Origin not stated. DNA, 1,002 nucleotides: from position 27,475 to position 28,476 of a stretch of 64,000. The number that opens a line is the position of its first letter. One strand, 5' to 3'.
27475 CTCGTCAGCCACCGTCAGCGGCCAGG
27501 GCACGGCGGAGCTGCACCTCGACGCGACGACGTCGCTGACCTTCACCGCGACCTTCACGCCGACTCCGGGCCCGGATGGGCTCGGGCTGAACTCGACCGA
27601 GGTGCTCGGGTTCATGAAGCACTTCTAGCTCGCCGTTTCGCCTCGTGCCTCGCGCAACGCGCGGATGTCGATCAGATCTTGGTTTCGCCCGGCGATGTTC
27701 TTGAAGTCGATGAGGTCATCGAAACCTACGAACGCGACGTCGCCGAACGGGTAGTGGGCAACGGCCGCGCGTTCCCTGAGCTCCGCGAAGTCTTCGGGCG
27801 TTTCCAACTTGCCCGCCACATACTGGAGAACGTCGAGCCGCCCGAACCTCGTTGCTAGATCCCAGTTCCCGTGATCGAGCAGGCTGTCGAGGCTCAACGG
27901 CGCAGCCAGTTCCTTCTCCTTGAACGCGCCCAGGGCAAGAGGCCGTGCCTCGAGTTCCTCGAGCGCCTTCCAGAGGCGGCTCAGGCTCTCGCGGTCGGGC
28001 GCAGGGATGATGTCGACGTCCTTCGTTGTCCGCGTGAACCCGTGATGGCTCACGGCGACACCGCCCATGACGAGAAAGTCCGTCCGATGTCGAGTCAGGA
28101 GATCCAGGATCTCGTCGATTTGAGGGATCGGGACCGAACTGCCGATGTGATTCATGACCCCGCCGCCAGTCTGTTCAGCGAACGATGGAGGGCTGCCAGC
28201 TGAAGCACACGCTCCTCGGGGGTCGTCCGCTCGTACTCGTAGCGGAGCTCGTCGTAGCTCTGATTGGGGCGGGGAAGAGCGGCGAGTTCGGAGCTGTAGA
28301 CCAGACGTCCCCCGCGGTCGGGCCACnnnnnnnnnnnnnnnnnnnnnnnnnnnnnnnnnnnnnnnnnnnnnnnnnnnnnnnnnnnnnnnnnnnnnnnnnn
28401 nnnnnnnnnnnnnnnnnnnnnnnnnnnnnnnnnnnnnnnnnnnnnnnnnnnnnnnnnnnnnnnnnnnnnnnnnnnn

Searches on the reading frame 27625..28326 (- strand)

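Call 7: search_protein_families(library=pfam, proteins=[window:27625-28326:-], max_evalue=0.01)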
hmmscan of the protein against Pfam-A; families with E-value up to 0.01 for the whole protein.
window:27625-28326:- (233 aa): 1 family
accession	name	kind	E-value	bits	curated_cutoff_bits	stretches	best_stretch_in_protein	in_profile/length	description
PF19502.5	DUF6036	-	6.8e-05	23.2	23.6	1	69-223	5-117/164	Nucleotidyltransferase of unknown function (DUF6036)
